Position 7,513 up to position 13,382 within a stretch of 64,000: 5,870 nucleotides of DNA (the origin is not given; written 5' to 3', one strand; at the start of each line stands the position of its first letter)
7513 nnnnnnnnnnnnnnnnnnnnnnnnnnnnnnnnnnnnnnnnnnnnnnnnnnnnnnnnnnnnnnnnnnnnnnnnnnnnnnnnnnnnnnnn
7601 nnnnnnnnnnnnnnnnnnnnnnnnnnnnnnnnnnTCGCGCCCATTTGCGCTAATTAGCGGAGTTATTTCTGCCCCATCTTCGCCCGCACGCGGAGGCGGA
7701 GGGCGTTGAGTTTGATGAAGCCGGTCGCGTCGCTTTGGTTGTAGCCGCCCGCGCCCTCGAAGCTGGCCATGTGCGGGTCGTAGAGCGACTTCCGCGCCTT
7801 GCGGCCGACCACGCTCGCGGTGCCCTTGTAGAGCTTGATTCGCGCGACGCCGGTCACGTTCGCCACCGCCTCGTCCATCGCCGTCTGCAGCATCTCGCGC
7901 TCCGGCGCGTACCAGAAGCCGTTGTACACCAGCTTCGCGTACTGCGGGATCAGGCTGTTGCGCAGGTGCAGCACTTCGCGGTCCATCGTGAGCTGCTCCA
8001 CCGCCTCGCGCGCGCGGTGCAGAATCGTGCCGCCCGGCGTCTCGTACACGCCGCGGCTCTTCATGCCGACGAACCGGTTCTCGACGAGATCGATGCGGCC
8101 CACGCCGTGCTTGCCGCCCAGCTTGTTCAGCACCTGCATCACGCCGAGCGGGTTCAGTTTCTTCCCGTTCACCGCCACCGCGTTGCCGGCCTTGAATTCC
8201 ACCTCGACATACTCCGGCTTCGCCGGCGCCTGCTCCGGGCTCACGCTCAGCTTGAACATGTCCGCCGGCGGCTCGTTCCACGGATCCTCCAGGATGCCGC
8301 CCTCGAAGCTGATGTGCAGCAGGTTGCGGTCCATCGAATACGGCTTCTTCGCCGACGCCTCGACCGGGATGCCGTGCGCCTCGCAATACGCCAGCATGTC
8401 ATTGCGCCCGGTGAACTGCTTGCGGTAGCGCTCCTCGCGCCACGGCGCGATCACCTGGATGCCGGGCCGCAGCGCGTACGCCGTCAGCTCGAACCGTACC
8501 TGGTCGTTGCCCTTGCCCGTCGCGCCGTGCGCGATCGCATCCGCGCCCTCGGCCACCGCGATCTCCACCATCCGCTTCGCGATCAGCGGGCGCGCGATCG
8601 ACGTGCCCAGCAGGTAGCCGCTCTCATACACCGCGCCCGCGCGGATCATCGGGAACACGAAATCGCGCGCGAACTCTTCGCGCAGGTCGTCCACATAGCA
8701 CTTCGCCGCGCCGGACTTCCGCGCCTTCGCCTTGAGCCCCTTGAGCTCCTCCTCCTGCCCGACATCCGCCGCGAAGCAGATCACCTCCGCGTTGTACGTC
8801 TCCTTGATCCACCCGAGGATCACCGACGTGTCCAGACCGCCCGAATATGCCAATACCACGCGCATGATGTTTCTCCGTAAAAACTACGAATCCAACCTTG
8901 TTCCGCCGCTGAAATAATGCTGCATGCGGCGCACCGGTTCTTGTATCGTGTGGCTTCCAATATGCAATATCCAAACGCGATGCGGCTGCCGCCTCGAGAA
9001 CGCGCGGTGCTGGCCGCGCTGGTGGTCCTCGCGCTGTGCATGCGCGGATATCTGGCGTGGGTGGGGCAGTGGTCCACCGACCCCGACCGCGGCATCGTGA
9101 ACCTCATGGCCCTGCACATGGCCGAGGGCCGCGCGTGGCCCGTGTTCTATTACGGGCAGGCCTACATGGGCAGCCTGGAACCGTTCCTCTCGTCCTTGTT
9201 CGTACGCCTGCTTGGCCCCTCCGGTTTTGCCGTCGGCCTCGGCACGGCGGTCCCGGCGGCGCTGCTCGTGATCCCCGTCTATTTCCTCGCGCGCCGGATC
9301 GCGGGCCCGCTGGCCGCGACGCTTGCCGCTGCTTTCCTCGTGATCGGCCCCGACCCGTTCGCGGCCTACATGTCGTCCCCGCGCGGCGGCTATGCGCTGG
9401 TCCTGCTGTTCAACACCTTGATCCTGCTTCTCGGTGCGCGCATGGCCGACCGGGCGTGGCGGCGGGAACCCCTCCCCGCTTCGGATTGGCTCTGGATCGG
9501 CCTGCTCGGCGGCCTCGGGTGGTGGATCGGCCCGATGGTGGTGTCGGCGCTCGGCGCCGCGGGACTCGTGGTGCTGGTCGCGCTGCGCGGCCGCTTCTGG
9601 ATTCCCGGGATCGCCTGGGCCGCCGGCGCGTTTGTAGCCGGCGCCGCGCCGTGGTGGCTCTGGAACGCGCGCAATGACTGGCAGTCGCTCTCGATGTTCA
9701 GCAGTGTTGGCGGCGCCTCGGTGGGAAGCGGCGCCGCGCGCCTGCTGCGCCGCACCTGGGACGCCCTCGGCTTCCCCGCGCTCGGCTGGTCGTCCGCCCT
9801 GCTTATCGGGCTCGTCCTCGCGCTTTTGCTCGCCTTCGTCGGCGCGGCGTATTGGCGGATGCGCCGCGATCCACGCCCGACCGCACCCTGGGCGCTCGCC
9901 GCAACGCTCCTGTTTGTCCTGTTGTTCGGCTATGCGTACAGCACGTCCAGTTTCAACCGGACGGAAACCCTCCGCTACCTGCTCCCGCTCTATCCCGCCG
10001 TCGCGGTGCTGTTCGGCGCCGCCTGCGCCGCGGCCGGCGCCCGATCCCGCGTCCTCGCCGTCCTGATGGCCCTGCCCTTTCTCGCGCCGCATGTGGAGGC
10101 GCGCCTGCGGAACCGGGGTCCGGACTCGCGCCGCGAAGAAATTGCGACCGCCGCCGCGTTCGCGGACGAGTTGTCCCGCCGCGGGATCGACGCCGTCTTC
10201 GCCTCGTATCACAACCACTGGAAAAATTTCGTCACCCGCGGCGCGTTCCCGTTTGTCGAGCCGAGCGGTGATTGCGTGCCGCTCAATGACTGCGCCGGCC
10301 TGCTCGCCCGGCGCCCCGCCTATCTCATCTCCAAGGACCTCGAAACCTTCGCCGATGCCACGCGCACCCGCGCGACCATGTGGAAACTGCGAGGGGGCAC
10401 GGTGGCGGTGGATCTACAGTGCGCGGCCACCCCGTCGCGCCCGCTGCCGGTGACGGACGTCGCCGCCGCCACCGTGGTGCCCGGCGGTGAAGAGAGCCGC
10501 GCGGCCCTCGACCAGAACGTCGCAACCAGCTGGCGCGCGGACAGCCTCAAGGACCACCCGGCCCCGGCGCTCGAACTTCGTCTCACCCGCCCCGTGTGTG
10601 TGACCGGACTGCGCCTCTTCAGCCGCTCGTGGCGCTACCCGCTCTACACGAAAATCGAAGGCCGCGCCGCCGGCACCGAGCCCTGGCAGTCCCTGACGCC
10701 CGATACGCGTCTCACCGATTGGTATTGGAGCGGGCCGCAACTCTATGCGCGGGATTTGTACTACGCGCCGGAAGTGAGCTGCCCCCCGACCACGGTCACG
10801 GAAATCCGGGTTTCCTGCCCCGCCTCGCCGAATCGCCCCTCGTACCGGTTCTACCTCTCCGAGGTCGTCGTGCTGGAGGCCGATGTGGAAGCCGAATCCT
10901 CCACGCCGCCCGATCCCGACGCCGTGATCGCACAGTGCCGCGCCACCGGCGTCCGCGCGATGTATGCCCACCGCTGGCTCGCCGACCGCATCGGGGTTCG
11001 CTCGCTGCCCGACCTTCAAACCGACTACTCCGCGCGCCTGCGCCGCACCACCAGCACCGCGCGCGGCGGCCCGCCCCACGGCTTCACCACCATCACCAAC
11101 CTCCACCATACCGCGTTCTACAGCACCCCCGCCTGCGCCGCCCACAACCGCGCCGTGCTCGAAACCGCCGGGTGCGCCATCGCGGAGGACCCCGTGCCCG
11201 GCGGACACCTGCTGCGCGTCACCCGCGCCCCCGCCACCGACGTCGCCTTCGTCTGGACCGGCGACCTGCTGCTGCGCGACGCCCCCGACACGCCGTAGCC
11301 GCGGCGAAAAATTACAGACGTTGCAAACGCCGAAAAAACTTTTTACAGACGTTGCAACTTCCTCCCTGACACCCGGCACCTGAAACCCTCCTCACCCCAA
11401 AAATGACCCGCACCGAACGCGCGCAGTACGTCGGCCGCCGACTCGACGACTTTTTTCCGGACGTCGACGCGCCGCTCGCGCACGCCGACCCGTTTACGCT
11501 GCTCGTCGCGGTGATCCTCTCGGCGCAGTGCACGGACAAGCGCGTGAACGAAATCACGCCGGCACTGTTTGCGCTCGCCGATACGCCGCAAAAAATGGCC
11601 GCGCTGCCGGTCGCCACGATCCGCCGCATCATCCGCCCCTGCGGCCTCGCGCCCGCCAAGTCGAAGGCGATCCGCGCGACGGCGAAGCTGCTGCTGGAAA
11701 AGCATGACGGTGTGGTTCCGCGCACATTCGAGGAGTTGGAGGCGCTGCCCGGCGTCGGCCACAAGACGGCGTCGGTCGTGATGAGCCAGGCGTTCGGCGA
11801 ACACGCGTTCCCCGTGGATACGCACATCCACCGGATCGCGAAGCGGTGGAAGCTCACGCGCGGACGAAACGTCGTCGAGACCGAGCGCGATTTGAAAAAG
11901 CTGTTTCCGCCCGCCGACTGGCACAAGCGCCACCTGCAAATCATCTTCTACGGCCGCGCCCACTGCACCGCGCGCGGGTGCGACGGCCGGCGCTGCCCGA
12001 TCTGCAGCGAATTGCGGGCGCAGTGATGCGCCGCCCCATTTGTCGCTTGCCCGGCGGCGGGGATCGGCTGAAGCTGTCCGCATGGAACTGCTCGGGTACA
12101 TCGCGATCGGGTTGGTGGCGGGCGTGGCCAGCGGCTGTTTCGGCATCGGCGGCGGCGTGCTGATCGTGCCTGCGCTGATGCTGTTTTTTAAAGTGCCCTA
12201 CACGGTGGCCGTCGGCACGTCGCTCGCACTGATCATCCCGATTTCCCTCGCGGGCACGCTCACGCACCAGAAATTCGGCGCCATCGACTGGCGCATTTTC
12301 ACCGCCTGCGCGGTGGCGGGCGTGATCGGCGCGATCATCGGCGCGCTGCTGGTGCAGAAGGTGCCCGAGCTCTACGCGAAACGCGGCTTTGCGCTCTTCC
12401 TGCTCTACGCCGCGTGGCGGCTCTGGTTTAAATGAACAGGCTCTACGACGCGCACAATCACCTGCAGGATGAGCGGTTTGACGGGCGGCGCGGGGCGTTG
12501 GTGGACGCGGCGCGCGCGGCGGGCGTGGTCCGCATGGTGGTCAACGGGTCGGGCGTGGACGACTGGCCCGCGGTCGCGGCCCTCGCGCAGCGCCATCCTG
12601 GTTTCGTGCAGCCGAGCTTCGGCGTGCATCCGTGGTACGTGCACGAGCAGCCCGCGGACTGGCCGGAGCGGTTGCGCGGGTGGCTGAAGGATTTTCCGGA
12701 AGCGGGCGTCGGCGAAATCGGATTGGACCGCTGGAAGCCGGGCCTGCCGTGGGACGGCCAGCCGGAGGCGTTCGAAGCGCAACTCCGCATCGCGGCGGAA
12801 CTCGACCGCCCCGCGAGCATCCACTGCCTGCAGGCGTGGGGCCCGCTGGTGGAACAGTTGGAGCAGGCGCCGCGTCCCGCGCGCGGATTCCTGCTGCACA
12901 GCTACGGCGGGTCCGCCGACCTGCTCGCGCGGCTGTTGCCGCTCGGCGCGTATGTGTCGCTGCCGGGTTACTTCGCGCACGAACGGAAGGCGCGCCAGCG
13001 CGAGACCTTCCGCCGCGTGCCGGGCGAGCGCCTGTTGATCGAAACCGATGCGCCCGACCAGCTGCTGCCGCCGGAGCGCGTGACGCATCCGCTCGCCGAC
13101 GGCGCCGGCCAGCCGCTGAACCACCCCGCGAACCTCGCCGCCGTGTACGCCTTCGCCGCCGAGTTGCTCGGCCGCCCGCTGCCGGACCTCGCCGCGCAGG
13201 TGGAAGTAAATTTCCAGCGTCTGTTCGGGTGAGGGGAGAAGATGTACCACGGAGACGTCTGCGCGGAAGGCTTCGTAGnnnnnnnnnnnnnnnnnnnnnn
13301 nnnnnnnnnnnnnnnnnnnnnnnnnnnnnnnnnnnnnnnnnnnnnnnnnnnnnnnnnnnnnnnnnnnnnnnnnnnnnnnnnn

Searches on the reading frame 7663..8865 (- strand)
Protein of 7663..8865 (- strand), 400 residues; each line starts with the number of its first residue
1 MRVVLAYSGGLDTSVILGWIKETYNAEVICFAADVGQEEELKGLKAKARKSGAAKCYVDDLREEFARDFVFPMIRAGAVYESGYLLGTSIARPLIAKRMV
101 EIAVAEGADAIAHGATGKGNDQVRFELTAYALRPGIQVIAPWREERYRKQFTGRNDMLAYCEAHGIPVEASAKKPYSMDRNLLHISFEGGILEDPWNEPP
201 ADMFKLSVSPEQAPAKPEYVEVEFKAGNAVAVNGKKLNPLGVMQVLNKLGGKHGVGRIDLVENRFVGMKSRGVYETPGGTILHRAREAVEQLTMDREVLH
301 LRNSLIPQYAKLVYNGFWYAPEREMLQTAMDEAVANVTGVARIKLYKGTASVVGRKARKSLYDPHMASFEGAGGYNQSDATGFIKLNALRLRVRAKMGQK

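Call 31: search_protein_families(library=pfam, proteins=[window:7663-8865:-], max_evalue=0.001)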
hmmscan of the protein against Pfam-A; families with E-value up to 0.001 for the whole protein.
window:7663-8865:- (400 aa): 2 families
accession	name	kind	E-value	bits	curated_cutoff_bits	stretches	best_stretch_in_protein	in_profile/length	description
PF20979.2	Arginosuc_syn_C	-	6.4e-80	268.3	27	1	176-393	1-218/219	Arginosuccinate synthase C-terminal domain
PF00764.25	Arginosuc_synth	-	2.5e-63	213.4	27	1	2-167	1-162/162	Arginosuccinate synthase N-terminal HUP domain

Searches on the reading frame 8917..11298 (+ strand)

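Call 31: search_protein_families(library=pfam, proteins=[window:8917-11298:+], max_evalue=0.001)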
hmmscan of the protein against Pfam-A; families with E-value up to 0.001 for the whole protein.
window:8917-11298:+ (793 aa): 2 families
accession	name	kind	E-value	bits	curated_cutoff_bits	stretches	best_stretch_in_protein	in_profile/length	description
PF13231.12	PMT_2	-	7.2e-05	23.5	26.1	1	89-249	7-160/160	Dolichyl-phosphate-mannose-protein mannosyltransferase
PF24607.1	CBM_AftD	-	7.3e-05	22.8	27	1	525-575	17-69/149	Arabinofuranosyltransferase D, third carbohydrate binding module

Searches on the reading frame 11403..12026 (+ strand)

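Call 31: search_protein_families(library=pfam, proteins=[window:11403-12026:+], max_evalue=0.001)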
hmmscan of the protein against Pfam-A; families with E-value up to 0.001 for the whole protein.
window:11403-12026:+ (207 aa): 2 families
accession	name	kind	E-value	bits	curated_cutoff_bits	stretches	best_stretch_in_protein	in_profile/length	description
PF00730.31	HhH-GPD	-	1.6e-24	86.7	26.2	1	35-170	1-108/108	HhH-GPD superfamily base excision DNA repair protein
PF00633.29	HHH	-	9.8e-09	35.1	24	1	100-128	1-29/30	Helix-hairpin-helix motif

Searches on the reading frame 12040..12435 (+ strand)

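Call 32: search_protein_families(library=pfam, proteins=[window:12040-12435:+], max_evalue=0.001)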
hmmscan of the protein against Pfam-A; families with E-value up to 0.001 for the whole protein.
window:12040-12435:+ (131 aa): 1 family
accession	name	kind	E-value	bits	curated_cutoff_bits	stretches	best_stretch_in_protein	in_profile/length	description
PF01925.25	TauE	-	2e-27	96.9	32.6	1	20-130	1-109/237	Sulfite exporter TauE/SafE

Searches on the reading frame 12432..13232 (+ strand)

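Call 31: search_protein_families(library=pfam, proteins=[window:12432-13232:+], max_evalue=0.001)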
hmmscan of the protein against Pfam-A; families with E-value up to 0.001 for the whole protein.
window:12432-13232:+ (266 aa): 1 family
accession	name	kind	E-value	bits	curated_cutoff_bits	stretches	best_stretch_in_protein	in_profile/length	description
PF01026.27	TatD_DNase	-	4.4e-55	187.2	27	1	6-266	2-253/253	TatD related DNase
